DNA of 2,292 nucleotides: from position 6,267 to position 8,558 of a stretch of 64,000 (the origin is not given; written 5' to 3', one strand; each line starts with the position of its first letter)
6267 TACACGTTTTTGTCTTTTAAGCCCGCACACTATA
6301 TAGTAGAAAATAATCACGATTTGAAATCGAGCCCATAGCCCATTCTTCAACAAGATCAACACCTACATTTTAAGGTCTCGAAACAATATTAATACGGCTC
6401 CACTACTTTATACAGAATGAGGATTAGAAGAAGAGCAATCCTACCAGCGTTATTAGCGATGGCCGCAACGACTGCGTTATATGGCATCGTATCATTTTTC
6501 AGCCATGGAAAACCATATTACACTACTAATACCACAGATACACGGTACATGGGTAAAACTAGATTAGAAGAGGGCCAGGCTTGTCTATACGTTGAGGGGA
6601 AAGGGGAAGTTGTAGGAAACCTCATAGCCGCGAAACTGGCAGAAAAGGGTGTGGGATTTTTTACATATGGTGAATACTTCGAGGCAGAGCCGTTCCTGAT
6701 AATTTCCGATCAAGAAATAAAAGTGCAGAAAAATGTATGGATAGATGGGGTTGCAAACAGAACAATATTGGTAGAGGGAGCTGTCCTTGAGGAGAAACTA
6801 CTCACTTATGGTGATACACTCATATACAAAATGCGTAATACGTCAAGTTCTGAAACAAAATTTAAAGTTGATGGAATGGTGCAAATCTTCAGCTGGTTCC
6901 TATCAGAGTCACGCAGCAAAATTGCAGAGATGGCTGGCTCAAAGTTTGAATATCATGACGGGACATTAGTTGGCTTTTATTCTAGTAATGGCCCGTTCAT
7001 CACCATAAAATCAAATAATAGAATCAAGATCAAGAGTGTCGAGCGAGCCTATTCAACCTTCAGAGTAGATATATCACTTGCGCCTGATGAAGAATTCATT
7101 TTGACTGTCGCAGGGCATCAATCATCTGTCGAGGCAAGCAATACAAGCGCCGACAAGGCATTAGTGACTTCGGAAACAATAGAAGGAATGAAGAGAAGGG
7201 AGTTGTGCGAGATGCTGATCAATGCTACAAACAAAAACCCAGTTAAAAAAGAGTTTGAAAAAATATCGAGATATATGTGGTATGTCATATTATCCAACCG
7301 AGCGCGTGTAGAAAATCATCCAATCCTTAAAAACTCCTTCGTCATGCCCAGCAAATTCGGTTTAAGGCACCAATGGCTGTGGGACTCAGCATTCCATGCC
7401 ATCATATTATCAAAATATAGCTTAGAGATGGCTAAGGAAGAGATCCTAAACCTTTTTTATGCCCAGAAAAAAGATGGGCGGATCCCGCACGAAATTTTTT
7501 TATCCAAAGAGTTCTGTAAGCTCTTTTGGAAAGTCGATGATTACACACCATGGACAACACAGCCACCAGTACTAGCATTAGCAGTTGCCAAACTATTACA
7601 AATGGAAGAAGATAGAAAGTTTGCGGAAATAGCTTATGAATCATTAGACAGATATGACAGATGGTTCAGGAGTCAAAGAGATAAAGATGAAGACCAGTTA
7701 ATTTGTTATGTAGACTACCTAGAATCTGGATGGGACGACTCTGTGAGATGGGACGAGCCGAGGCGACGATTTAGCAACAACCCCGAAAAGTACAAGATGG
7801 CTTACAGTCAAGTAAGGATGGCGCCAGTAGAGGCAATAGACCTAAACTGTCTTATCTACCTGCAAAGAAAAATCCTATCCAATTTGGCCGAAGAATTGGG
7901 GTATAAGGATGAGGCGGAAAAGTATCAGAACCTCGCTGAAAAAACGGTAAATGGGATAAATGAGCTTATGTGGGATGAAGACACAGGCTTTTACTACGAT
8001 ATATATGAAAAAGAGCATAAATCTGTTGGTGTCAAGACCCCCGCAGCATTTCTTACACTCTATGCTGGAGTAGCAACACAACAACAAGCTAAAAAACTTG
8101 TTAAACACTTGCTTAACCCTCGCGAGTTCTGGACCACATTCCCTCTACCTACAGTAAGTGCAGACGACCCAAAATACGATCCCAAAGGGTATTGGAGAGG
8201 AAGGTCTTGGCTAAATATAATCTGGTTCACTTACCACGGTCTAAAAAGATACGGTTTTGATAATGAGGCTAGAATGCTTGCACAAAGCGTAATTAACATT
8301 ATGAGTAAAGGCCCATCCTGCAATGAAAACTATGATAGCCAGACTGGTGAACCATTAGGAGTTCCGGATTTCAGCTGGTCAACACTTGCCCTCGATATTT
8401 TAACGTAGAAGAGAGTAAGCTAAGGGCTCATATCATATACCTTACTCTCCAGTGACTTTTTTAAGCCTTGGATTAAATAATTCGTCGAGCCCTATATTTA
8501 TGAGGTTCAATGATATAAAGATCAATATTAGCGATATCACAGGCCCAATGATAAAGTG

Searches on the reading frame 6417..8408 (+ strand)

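Call 50: search_protein_families(library=pfam, proteins=[window:6417-8408:+], max_evalue=0.0001)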
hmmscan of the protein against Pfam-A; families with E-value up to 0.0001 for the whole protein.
window:6417-8408:+ (663 aa): 5 families
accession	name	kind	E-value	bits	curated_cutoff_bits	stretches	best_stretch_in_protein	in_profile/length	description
PF22422.2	MGH1-like_GH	-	3.1e-75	254.4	27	1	318-655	3-356/356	Mannosylglycerate hydrolase MGH1-like glycoside hydrolase domain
PF03200.22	Glyco_hydro_63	-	3.3e-22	79.4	22.4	2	310-534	83-314/492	Glycosyl hydrolase family 63 C-terminal domain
PF01204.24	Trehalase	-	7e-22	78.4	21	1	445-631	279-464/512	Trehalase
PF06202.20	GDE_C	-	3.3e-07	30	21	1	328-590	38-278/367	Amylo-alpha-1,6-glucosidase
PF17389.8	Bac_rhamnosid6H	-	4.2e-07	30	24.5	1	345-565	71-250/339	Bacterial alpha-L-rhamnosidase 6 hairpin glycosidase domain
